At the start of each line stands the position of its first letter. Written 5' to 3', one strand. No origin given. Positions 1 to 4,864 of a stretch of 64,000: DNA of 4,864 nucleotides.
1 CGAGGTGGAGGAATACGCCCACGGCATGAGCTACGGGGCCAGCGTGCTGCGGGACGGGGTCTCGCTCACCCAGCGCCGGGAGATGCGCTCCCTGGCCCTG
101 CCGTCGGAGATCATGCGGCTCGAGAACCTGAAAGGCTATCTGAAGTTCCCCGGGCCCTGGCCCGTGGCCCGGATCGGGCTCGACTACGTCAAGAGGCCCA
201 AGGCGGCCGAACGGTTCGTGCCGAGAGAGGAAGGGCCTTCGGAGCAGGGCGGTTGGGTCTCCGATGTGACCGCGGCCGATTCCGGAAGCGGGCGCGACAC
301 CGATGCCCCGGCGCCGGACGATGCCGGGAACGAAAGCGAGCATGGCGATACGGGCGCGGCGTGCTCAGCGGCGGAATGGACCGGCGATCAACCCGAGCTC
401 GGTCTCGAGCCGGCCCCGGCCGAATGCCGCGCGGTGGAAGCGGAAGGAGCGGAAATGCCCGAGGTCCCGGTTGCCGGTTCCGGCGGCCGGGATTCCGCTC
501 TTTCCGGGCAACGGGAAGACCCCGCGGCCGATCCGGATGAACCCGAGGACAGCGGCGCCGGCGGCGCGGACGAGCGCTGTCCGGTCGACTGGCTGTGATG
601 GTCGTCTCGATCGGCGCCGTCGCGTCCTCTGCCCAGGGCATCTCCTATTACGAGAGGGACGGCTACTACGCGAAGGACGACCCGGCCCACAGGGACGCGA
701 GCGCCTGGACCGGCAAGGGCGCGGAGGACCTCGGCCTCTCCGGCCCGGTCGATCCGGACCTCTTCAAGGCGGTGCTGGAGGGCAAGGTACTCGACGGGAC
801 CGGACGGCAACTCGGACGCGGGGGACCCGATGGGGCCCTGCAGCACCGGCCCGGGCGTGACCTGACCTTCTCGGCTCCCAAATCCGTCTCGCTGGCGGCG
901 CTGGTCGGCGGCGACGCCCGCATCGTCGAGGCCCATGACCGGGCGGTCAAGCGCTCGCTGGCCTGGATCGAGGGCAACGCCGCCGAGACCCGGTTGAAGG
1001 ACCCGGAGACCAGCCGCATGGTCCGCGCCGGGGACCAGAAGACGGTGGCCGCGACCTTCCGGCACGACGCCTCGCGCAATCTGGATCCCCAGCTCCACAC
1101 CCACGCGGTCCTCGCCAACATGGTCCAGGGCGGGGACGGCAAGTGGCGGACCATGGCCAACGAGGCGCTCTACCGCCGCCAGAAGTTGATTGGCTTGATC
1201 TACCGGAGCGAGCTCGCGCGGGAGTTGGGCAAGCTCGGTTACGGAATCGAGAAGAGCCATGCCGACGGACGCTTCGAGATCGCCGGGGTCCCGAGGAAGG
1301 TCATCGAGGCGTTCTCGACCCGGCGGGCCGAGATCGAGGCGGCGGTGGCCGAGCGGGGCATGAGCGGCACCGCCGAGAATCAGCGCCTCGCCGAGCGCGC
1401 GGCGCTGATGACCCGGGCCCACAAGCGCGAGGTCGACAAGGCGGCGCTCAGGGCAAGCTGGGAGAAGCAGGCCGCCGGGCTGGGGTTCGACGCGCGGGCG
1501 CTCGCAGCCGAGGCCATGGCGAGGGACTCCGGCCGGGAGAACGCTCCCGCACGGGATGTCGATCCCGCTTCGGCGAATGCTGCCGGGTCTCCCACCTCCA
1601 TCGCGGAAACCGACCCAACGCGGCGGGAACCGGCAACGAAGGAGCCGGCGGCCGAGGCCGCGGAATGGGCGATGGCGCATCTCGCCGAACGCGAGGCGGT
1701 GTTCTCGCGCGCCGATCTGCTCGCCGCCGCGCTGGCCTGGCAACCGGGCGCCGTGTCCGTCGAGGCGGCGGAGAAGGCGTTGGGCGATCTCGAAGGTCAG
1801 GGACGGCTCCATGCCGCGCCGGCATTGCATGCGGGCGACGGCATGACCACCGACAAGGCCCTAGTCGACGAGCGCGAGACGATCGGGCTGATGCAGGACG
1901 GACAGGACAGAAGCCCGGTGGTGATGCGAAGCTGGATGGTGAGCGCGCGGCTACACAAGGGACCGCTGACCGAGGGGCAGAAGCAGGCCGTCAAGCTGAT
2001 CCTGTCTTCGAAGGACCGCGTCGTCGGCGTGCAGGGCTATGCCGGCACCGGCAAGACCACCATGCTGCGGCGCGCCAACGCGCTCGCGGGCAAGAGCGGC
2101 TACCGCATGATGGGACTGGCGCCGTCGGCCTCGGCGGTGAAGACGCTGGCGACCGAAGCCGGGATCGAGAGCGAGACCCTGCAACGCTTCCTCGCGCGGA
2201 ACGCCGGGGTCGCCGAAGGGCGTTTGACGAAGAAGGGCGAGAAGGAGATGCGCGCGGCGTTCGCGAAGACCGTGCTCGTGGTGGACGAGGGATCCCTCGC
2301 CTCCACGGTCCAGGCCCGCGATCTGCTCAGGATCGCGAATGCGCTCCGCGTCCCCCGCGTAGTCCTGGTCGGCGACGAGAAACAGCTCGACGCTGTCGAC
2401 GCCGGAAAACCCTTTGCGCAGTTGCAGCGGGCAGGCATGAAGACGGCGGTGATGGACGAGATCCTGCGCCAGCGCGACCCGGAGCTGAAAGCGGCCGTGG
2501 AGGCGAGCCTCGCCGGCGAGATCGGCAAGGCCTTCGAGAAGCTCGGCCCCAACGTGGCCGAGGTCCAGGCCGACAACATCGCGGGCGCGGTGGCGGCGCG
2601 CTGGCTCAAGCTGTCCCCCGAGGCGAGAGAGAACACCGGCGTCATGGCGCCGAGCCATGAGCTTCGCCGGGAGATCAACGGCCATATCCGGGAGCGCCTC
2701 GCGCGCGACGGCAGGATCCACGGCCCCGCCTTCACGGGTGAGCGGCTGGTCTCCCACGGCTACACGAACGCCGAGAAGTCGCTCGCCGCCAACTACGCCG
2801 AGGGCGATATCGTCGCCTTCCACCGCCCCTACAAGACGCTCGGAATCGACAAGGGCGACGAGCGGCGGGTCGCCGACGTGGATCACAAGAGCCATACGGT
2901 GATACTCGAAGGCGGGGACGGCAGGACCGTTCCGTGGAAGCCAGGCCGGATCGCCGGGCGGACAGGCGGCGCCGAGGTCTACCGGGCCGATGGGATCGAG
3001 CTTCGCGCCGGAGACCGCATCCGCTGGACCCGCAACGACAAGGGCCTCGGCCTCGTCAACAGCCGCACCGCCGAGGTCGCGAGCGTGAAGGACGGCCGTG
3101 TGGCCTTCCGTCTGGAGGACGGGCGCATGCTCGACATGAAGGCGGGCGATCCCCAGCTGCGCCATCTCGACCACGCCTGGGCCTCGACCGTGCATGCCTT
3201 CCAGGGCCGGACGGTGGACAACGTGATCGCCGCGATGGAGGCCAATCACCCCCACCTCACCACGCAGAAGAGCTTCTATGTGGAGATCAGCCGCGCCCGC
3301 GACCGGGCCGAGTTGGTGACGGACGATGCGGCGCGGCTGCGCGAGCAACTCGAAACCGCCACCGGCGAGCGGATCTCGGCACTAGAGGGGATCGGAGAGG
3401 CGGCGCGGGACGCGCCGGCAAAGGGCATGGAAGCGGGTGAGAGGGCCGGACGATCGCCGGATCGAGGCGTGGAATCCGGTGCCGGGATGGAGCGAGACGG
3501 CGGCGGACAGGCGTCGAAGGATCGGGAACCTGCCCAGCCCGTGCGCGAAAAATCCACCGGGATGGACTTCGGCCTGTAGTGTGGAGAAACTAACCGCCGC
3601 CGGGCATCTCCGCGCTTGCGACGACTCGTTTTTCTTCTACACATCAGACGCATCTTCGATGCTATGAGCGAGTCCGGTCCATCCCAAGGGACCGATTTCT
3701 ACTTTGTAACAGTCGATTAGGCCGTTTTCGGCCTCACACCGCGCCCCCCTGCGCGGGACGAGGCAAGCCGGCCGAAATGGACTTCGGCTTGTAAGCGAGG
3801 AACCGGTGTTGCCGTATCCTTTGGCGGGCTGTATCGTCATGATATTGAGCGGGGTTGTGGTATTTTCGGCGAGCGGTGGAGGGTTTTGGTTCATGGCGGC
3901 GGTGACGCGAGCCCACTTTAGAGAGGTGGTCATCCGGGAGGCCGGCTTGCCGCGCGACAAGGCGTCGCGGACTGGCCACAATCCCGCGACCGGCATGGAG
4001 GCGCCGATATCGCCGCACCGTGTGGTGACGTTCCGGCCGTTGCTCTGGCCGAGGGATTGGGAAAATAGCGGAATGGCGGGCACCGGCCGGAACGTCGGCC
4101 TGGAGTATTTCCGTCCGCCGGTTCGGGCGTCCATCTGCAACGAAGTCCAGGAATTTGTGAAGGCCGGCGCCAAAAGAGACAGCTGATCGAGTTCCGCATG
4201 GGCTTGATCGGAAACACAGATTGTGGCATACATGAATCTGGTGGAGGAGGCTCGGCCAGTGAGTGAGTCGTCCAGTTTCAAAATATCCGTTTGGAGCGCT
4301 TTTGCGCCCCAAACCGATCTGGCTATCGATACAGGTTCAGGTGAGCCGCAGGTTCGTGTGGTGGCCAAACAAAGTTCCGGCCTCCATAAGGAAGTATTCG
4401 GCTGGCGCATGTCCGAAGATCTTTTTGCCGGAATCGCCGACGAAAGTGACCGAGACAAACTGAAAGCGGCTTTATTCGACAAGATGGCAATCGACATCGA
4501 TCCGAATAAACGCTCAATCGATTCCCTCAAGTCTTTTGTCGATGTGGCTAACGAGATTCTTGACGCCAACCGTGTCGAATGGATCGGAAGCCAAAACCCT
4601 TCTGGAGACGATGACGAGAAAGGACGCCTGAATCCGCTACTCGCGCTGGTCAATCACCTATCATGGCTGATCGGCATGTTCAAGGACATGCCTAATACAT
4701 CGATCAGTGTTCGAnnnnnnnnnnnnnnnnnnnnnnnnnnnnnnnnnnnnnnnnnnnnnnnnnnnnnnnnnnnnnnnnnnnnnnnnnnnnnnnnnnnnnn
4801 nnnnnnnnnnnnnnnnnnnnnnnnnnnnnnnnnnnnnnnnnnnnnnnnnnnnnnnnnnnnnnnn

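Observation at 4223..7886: Translationally coupled low-GC three-gene cassette (unknown 164 aa / PIN-like 691 aa / ExeA-like AAA+ ATPase 366 aa) carried as ICE cargo: candidate uncharacterised defence or addiction system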

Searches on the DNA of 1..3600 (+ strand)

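Call 64: search_dna_similar(query=window:1-3600:+, collection=plasmids, mode=near, max_rows=8)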
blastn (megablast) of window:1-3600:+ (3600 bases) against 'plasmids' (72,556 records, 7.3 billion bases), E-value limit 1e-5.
No match.

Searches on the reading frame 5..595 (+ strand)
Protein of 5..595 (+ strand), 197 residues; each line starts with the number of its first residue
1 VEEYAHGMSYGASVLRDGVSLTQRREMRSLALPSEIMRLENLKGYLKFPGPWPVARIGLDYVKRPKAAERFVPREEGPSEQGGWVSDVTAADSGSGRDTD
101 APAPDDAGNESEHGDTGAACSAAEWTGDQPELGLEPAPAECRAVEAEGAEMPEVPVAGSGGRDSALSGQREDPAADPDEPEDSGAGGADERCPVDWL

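Call 60: search_protein_families(library=pfam, proteins=[window:5-595:+], max_evalue=0.001)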
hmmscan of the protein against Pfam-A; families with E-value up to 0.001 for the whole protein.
window:5-595:+ (197 aa): 1 family
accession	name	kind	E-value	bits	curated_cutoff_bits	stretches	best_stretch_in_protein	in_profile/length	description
PF10412.15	TrwB_AAD_bind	-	1.6e-11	44.2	20.5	1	2-59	329-386/387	Type IV secretion-system coupling protein DNA-binding domain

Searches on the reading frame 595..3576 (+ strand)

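Call 3: search_protein_families(library=pfam, proteins=[window:595-3576:+], max_evalue=0.1)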
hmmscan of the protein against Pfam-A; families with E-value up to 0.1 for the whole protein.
window:595-3576:+ (994 aa): 13 families
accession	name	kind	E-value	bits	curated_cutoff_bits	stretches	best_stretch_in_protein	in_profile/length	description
PF08751.17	TrwC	-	4.5e-85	286.2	25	1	14-294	3-284/286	TrwC relaxase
PF13604.12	AAA_30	-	6e-48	163.6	27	1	458-650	2-180/191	AAA domain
PF13245.12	AAA_19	-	6.5e-15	55.9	25.1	1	462-599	1-130/134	AAA domain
PF01443.25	Viral_helicase1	-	1.5e-07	31.9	21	2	479-600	3-99/228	Viral superfamily 1 RNA helicase core domain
PF13538.12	UvrD_C_2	-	7.5e-07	29.4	27.4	1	860-907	1-51/52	UvrD-like helicase C-terminal domain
PF13086.12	AAA_11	-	2.2e-06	28.1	27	1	516-601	172-253/257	AAA domain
PF13401.12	AAA_22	-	7.8e-06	26.7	27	1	475-598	6-126/130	AAA domain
PF25199.1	nSTAND_NTPase5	-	0.0012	19.1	34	1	471-506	38-74/145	Novel STAND NTPase 5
PF22232.2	TraI_hel_assoc_N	-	0.0028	18.7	27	1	481-587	1-94/99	TraI helicase-associated ssDNA bd, N-terminal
PF05970.20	PIF1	-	0.0084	16.2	25.9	1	458-570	2-115/223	PIF1-like helicase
PF02562.22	PhoH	-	0.013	15.4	27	1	457-490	4-35/205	PhoH-like protein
PF13191.12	AAA_16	-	0.016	16.2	32.6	1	475-522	25-82/167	AAA ATPase domain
PF13238.12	AAA_18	-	0.089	13.7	29.4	0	477-531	1-44/128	AAA domain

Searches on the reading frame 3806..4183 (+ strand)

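Call 60: search_protein_families(library=pfam, proteins=[window:3806-4183:+], max_evalue=0.001)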
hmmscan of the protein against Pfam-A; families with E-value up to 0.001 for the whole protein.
window:3806-4183:+ (126 aa): 1 family
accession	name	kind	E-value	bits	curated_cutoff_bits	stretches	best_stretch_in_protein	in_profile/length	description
PF00216.26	Bac_DNA_binding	-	6.4e-05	23.6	22.4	1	50-78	53-81/90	Bacterial DNA-binding protein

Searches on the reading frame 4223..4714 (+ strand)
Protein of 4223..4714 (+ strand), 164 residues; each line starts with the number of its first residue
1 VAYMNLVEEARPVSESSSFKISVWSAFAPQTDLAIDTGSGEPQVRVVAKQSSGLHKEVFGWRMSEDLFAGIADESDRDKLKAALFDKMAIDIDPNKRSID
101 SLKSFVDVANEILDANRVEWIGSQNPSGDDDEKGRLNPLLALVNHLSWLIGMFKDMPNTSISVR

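Call 3: search_protein_families(library=pfam, proteins=[window:4223-4714:+], max_evalue=0.1)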
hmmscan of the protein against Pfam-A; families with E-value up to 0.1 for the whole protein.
window:4223-4714:+ (164 aa): 0 families

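Call 4: search_protein_families(library=padloc, proteins=[window:4223-4714:+], max_evalue=0.1)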
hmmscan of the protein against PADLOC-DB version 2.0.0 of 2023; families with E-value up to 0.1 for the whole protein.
window:4223-4714:+ (164 aa): 0 families

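Call 5: search_protein_families(library=ncbifam, proteins=[window:4223-4714:+], max_evalue=0.1)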
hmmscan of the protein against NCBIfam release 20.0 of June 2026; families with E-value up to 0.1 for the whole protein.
window:4223-4714:+ (164 aa): 1 family
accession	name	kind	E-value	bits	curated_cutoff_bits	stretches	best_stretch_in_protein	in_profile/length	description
NF040538.1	methyl_ArsM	equivalog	0.0066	15.7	500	1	25-119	56-145/356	arsinothricin biosynthesis methyltransferase ArsM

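Call 15: find_homologous_proteins(query=window:4223-4714:+)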
Query seq(164 aa) (164 aa): 10 proteins with E <= 0.001 among 46 candidates.
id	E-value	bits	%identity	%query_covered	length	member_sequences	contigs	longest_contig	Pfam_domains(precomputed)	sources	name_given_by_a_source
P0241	7.5e-93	327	99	93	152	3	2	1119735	-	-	-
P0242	7.6e-82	291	89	93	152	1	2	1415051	-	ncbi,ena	-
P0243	1.9e-79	283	86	93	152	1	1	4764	-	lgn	-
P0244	2.8e-79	283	86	93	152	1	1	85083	-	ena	-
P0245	2.4e-76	273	82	93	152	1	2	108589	-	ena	-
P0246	1.5e-74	267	79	96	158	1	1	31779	-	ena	-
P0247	1.4e-71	258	86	83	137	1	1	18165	-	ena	-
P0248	2.7e-63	231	89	73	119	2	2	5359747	-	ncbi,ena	-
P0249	4.4e-40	155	50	93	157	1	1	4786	-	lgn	-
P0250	7.8e-37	145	50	93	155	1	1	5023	-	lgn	-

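Call 67: search_protein_representatives(alignment_id=A8)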
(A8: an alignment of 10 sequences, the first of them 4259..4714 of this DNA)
Query: 10 sequences, 152 profile positions. Proteins with E-value up to 0.001 (for the whole library): 194; up to 1e-10: 108; up to 1e-30: 13. The best 150 are listed.
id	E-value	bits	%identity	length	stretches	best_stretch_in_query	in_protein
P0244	1.1e-84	298.4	-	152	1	1-152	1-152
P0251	2.9e-53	196.4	-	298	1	4-152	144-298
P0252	1.4e-50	187.7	-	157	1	1-152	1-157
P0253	1.9e-46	174.2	-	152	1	1-152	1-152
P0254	1.5e-42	161.6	-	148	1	1-151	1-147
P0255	1.7e-41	158.2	-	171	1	5-152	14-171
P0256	4.0e-40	153.7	-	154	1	1-152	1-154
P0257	1.8e-39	151.6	-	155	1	3-152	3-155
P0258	2.7e-37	144.5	-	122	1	32-152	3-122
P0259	7.7e-37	143.0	-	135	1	41-152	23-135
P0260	6.5e-36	140.0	-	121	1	1-115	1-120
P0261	2.2e-31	125.3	-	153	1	5-152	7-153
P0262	7.0e-31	123.7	-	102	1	51-152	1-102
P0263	1.1e-30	123.0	-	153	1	4-152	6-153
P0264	8.7e-29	116.9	-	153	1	2-152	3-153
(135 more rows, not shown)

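Call 79: search_protein_families(library=pfam, alignment_id=A7, max_evalue=0.1)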
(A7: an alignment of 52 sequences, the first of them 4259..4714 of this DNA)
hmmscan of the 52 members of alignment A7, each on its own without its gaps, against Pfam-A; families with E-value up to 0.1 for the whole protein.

A. member 1, window:4259-4714:+ (152 aa): 0 families

B. families by the number of members that match (of 52 scanned): 3 families
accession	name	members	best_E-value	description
PF07336.16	ABATE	1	0.03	Putative stress-induced transcription regulator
PF09179.16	TilS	1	0.063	TilS substrate binding domain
PF25127.1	DUF7819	1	0.078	Domain of unknown function (DUF7819)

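Call 80: search_solved_structures(query=A7, max_evalue=10, show_alignments=0)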
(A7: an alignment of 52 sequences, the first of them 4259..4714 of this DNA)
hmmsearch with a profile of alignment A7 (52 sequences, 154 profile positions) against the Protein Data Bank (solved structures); distinct sequences matched with E-value up to 10: 1.
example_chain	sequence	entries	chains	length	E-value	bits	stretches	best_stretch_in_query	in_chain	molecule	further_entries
8i3e_A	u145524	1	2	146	1.8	11.7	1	70-131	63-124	ELKS/Rab6-interacting/CAST family member 1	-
